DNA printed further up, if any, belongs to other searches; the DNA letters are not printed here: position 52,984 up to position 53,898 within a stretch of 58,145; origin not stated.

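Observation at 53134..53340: Spy/CpxP-like periplasmic protein with an (M-R-G-G) methionine-rich tail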

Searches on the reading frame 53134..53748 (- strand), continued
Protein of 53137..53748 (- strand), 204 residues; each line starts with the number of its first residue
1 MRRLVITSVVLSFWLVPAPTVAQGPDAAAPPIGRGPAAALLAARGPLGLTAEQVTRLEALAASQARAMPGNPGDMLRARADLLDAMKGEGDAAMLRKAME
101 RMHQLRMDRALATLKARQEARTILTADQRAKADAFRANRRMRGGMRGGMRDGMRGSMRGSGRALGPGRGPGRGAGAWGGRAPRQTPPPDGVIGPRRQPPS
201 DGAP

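Call 33: fold_search(model_id=the predicted structure, library=pdb)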
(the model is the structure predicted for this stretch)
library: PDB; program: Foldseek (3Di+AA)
matches with E <= 10: 89; with E <= 0.001: 0
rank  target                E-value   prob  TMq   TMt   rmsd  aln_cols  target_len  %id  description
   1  3o39_A                7.0e-02  1.00  0.36  0.69   3.3        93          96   24  Crystal Structure of SPY (released 2011-02-16)
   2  3qzc_A                2.3e-01  0.99  0.38  0.63   4.0       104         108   19  Structure of the periplasmic stress response protein CpxP (released 2011-03-23)
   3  6owy_A                2.3e-01  0.98  0.33  0.64   3.7        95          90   20  Spy H96L:Im7 K20pI-Phe complex; multiple anomalous datasets contained herein for element identification (released 2019-05-29)
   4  5io8_A                3.1e-01  0.97  0.34  0.62   4.5        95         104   19  Salmonella Typhimurium VirG-like (STV) protein at 2.19 Angstrom resolution solved by Iodine SAD. (released 2017-03-15)
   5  3zg1_D                3.3e-01  0.99  0.39  0.67   3.0        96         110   23  NI-BOUND FORM OF M123A MUTANT OF CUPRIAVIDUS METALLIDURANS CH34 CNRXS (released 2013-10-23)
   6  3zg1_A                3.5e-01  0.99  0.39  0.66   3.0        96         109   24  NI-BOUND FORM OF M123A MUTANT OF CUPRIAVIDUS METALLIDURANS CH34 CNRXS (released 2013-10-23)
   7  4wwf_A                4.2e-01  0.98  0.42  0.72   3.7       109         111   24  High-resolution structure of two Ni-bound forms of the M123C mutant of C. metallidurans CnrXs (released 2015-02-11)
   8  4wwb                  4.7e-01  0.97  0.42  0.71   4.1       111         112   23  High-resolution structure of the Ni-bound form of the Y135F mutant of C. metallidurans CnrXs (released 2015-02-11)
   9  2y39                  5.3e-01  0.98  0.43  0.73   3.6       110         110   22  Ni-bound form of Cupriavidus metallidurans CH34 CnrXs (released 2011-03-30)
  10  4wwf_B                7.0e-01  0.96  0.37  0.66   3.2        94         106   22  High-resolution structure of two Ni-bound forms of the M123C mutant of C. metallidurans CnrXs (released 2015-02-11)
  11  2y3b                  7.0e-01  0.95  0.41  0.69   4.0       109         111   22  Co-bound form of Cupriavidus metallidurans CH34 CnrXs (released 2011-03-30)
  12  3epv_C                7.9e-01  0.95  0.38  0.68   2.9        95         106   23  X-ray Structure of the Metal-sensor CnrX in both the Apo- and Copper-bound Forms (released 2008-11-25)
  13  2y3h_C                7.9e-01  0.94  0.41  0.71   3.5       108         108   21  E63Q mutant of Cupriavidus metallidurans CH34 CnrXs (released 2011-03-30)
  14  3epv_A                8.3e-01  0.94  0.40  0.67   3.5       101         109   21  X-ray Structure of the Metal-sensor CnrX in both the Apo- and Copper-bound Forms (released 2008-11-25)
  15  2y3h_B                9.9e-01  0.92  0.39  0.66   3.0        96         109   22  E63Q mutant of Cupriavidus metallidurans CH34 CnrXs (released 2011-03-30)
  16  5io8_B                9.9e-01  0.80  0.35  0.65   5.3       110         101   19  Salmonella Typhimurium VirG-like (STV) protein at 2.19 Angstrom resolution solved by Iodine SAD. (released 2017-03-15)
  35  3qzc_B                4.0e+00  0.35  0.36  0.58   4.0       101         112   23  Structure of the periplasmic stress response protein CpxP (released 2011-03-23)
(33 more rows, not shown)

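Call 34: search_protein_representatives(alignment_id=A2)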
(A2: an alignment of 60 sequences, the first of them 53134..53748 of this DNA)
Query: 60 sequences, 233 profile positions. Proteins with E-value up to 0.001 (for the whole library): 6675; up to 1e-10: 718; up to 1e-30: 119. The best 150 are listed.
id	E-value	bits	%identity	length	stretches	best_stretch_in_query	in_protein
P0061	2.2e-63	230.7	-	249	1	1-227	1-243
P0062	8.6e-61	222.2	-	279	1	4-221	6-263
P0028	6.7e-59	216.0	-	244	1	1-227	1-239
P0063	4.3e-58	213.4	-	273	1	11-217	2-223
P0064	8.9e-58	212.4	-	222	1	4-213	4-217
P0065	5.6e-57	209.7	-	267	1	8-224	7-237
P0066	6.0e-57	209.6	-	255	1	7-227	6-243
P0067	2.4e-56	207.7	-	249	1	9-225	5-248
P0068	3.7e-56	207.0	-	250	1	4-218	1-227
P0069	6.5e-56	206.3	-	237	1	3-227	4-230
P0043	9.0e-56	205.8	-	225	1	4-224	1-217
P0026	4.8e-54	200.1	-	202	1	4-227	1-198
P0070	6.3e-54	199.8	-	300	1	8-226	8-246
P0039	7.9e-54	199.4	-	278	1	1-225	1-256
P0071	9.2e-54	199.2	-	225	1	2-184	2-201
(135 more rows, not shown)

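Call 37: find_encoding_contigs(protein=P0059, flank=5000, max_places=3)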
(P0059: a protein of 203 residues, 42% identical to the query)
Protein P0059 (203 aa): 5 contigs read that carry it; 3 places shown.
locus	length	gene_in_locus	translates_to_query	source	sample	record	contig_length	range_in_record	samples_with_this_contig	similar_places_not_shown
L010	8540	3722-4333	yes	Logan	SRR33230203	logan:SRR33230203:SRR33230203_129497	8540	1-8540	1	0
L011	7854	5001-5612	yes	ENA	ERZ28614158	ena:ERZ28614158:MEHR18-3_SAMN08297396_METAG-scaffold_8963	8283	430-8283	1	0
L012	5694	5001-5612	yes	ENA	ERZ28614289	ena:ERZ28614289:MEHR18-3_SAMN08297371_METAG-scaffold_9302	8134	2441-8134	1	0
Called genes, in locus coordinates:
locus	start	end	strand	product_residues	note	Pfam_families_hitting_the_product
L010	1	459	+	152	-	?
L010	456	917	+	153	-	-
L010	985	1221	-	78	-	-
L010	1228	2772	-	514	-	PF00474:SSF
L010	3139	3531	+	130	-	-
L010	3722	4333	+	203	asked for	PF13801:Metal_resist (weak), PF07813:LTXXQ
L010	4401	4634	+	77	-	PF11666:DUF2933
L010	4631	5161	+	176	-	PF04214:DUF411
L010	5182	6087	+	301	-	PF14870:PSII_BNR (weak), PF25852:DUF6242_C (faint), PF02012:BNR (faint), PF15902:Sortilin-Vps10 (weak)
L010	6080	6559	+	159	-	PF00034:Cytochrom_C, PF13442:Cytochrome_CBB3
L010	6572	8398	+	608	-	PF03717:PBP_dimer, PF00905:Transpeptidase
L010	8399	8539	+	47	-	?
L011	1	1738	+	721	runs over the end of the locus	?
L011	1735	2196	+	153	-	-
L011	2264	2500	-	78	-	-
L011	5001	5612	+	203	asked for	PF13801:Metal_resist (weak), PF07813:LTXXQ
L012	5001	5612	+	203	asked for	PF13801:Metal_resist (weak), PF07813:LTXXQ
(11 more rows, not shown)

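Call 38: find_encoding_contigs(protein=P0013, flank=5000, max_places=2)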
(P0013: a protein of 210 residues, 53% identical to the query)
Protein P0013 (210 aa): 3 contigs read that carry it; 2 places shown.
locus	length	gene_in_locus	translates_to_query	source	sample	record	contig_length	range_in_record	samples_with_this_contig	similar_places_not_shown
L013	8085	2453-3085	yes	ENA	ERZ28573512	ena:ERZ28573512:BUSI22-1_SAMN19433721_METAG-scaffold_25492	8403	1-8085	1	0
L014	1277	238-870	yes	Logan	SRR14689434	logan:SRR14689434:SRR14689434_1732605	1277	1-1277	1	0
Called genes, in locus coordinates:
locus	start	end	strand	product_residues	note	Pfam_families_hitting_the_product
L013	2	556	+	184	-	?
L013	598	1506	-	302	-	PF00491:Arginase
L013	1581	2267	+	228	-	PF08534:Redoxin, PF00578:AhpC-TSA, PF13905:Thioredoxin_8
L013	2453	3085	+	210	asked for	PF07813:LTXXQ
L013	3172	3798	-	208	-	PF18899:DUF5655 (weak), PF08818:DUF1801, PF13376:OmdA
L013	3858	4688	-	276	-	PF01979:Amidohydro_1, PF07969:Amidohydro_3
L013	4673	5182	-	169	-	-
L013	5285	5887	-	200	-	-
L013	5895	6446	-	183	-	-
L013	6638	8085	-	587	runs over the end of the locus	?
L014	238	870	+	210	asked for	PF07813:LTXXQ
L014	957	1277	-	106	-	?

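Call 39: find_encoding_contigs(protein=P0048, flank=5000, max_places=1)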
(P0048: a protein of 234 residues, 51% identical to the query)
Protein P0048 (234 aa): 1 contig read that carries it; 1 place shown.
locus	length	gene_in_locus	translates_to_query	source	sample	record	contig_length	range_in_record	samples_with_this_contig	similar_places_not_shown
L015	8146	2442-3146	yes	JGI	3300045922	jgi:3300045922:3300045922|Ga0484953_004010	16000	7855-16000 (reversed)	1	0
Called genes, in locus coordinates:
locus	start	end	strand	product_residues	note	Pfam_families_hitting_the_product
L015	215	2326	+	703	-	PF07676:PD40 (faint), PF26550:Tricorn_2nd (faint), PF00930:DPPIV_N (faint), PF26549:Tricorn_N, PF02129:Peptidase_S15 (weak), PF20434:BD-FAE, PF01738:DLH (weak), PF00326:Peptidase_S9, +1 more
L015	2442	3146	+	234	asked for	PF07813:LTXXQ (weak)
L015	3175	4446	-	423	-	PF01979:Amidohydro_1, PF07969:Amidohydro_3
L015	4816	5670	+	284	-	PF00481:PP2C (faint), PF13672:PP2C_2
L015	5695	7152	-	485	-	PF03060:NMO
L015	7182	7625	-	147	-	PF02082:Rrf2, PF12802:MarR_2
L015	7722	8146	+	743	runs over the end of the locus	PF18764:nos_propeller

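Call 40: find_encoding_contigs(protein=P0017, flank=5000, max_places=1)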
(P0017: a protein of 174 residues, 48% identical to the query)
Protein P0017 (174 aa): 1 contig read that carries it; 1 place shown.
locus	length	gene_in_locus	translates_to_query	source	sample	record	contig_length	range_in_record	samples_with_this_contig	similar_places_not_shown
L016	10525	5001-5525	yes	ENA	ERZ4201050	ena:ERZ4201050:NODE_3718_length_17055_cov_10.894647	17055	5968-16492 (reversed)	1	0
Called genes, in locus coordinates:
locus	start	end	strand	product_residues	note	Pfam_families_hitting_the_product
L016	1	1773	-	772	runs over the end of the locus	PF07719:TPR_2 (faint), PF13428:TPR_14 (faint), PF13432:TPR_16 (faint), PF14559:TPR_19 (faint), PF23914:TPR_CcmH_CycH (faint), PF13181:TPR_8 (faint), PF13431:TPR_17 (faint), PF13485:Peptidase_MA_2 (weak)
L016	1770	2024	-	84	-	-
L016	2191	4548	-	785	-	PF07090:GATase1_like (faint)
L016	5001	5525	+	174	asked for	PF07813:LTXXQ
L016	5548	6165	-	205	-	PF12804:NTP_transf_3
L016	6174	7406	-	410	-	PF02625:XdhC_CoxI, PF13478:XdhC_C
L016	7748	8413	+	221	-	PF00440:TetR_N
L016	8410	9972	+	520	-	PF02321:OEP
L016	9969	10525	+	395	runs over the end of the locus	PF25919:BSH_CusB (faint), PF26077:BSH_Fcp1 (faint), PF25917:BSH_RND, PF25973:BSH_CzcB, PF25954:Beta-barrel_RND_2, PF25989:YknX_C (faint)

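Call 41: find_encoding_contigs(protein=P0029, flank=5000, max_places=1)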
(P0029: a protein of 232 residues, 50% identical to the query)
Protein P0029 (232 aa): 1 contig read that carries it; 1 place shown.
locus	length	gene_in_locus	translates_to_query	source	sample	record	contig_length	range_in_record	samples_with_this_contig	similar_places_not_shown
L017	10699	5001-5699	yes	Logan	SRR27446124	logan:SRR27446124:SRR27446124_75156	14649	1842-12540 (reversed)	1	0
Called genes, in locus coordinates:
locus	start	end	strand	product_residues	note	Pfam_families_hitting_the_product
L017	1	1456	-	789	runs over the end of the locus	PF14559:TPR_19 (faint), PF13428:TPR_14 (faint), PF13432:TPR_16 (faint), PF13485:Peptidase_MA_2 (weak)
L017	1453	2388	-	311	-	-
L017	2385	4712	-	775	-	PF07090:GATase1_like (weak)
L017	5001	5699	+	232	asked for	PF07813:LTXXQ (weak)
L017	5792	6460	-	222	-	PF12804:NTP_transf_3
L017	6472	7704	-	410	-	PF02625:XdhC_CoxI, PF13478:XdhC_C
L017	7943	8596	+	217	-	PF00440:TetR_N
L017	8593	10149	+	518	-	PF02321:OEP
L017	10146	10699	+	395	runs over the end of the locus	PF25919:BSH_CusB (faint), PF26077:BSH_Fcp1 (faint), PF25917:BSH_RND (weak), PF25973:BSH_CzcB, PF25954:Beta-barrel_RND_2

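Call 44: find_related_loci(query=A2, collection=genome_contigs, flank=4000)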
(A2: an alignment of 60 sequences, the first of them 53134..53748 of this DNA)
Query A2 (204 aa) in genome_contigs; peptide patterns used: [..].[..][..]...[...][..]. (x = any residue, [..] = any of these).
315 stretches matched a pattern; 59 encode a relative of the query (tblastn E <= 1e-3); 59 distinct loci.
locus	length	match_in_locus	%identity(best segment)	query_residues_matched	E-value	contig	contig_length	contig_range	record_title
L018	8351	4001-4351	55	40-160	5e-30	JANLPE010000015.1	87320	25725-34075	MAG: Gemmatimonadaceae bacterium isolate OTE_38_metabat_423 OTE_38_k141_378361, whole genome shotgun sequence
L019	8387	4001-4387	50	36-178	2e-28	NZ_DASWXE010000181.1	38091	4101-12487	MAG: Gemmatimonas sp. isolate SMAG_U3676 k141_38361, whole genome shotgun sequence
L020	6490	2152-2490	57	35-147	1e-27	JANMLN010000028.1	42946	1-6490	MAG: Gemmatimonadota bacterium isolate OTE_58_metabat_85 OTE_58_k141_4445767, whole genome shotgun sequence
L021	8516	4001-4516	45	17-192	3e-27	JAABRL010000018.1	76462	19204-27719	MAG: Gemmatimonas sp. isolate S07.Bin085 NODE_19_length_76462_cov_16.1852, whole genome shotgun sequence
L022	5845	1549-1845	59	37-135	4e-26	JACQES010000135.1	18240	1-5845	MAG: Gemmatimonadetes bacterium isolate NC_groundwater_1027_Pr1_S-0.65um_72_9 Montesol18_Sp65_coassembly_scaffold_433545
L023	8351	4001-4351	49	36-160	1e-25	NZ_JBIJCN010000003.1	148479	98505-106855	MAG: Gemmatimonas sp. isolate ME2006-08-18D11_3300042945_group2_bin76 Rohwer_bin1445_scaffold_41_c1, whole genome shotgu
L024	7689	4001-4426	48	28-154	2e-25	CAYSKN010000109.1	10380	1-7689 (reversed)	MAG TPA_asm: uncultured Gemmatimonas sp. isolate binchicken_co235_189 genome assembly, contig: NODE_15232_length_10380_c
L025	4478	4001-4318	54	35-142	2e-25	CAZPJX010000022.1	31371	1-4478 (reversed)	MAG TPA_asm: uncultured Gemmatimonas sp. isolate binchicken_co235_112 genome assembly, contig: NODE_3428_length_31371_co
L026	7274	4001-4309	57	31-131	3e-24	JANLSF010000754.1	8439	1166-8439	MAG: Gemmatimonadota bacterium isolate OTE_25_metabat_443_sub OTE_25_k141_2175057, whole genome shotgun sequence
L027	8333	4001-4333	53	35-147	4e-24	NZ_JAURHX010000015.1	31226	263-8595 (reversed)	MAG: Gemmatimonas sp. isolate SFB_657D_100_32 k141_1242945_length_31226_cov_15.4219, whole genome shotgun sequence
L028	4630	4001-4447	46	35-182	5e-24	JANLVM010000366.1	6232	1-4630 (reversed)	MAG: Gemmatimonadaceae bacterium isolate OTE_21_metabat_139 OTE_21_k141_1228715, whole genome shotgun sequence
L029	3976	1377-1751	53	36-158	9e-24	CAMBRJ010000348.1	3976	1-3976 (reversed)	MAG: Gemmatimonas phototrophica isolate MiH-16apr19-111 genome assembly, contig: MiH-16apr19-C63082, whole genome shotgu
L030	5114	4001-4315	54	40-148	2e-23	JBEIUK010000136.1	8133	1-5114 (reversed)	MAG: Gemmatimonadaceae bacterium isolate Sample-110-S81-bin-57 Sample_110_S81-bin_57-k141_270502, whole genome shotgun s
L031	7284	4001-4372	48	21-147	3e-23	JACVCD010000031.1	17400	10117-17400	MAG: Gemmatimonadaceae bacterium isolate Desfum bin_9_GBBB01 NODE_213_length_17400_cov_5.444798, whole genome shotgun se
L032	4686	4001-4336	52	31-144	2e-23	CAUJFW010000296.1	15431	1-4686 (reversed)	MAG: Gemmatimonadota bacterium isolate KLAP76 genome assembly, contig: KLAP76_224003, whole genome shotgun sequence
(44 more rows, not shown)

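Call 50: find_encoding_contigs(protein=P0002, flank=4000, max_places=2)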
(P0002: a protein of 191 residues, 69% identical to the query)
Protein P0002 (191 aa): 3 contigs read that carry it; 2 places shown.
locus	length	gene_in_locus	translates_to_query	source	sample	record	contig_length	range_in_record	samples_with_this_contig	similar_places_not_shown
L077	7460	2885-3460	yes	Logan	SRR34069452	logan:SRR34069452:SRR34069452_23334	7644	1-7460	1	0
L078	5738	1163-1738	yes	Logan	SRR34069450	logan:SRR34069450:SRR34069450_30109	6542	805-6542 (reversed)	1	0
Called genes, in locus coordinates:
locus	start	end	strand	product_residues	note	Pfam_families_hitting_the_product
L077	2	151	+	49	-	?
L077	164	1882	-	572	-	-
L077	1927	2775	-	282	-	PF03446:NAD_binding_2, PF03807:F420_oxidored (weak), PF14833:NAD_binding_11 (weak)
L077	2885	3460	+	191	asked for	PF07813:LTXXQ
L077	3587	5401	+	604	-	PF04389:Peptidase_M28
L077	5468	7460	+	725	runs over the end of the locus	?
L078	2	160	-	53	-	?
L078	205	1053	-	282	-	PF03446:NAD_binding_2, PF03807:F420_oxidored (weak), PF14833:NAD_binding_11 (weak)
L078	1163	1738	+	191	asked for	PF07813:LTXXQ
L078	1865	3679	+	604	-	PF04389:Peptidase_M28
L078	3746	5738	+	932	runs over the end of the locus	?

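Call 66: list_cluster_members(proteins=[P0059, P0001, P0012, P0040])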
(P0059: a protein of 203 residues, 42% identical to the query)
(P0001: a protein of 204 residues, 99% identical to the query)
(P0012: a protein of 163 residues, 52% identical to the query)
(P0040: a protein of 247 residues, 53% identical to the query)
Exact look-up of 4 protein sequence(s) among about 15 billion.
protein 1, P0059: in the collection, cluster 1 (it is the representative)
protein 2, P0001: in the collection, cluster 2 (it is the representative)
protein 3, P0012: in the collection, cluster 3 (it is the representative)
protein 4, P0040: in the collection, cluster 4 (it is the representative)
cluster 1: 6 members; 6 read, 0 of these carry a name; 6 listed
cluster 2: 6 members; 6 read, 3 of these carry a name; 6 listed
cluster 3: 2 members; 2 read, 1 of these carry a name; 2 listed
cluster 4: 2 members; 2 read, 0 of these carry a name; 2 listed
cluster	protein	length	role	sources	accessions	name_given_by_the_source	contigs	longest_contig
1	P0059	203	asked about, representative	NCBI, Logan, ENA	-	-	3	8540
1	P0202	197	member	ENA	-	-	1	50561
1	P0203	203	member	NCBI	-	-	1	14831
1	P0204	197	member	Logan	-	-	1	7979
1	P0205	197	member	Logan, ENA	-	-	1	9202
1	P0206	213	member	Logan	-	-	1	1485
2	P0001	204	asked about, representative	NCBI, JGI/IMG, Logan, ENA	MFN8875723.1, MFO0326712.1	MAG: Spy/CpxP family protein refolding chaperone [Gemmatimonadota bacterium]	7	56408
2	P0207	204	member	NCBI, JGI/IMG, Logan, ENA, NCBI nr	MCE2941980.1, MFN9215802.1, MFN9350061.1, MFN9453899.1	MAG: Spy/CpxP family protein refolding chaperone [Gemmatimonadota bacterium] | Spy/CpxP family protein refolding chaperone | Spy/CpxP family protein refolding chaperone [Gemmatimonadota bacterium]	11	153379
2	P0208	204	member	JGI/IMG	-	Spy/CpxP family protein refolding chaperone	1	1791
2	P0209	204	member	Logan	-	-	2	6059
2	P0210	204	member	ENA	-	-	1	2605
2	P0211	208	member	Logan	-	-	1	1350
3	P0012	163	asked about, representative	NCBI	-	-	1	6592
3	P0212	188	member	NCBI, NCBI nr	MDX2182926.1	MAG: Spy/CpxP family protein refolding chaperone [Gemmatimonadaceae bacterium] | Spy/CpxP family protein refolding chaperone [Gemmatimonadaceae bacterium]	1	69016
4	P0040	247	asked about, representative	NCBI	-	-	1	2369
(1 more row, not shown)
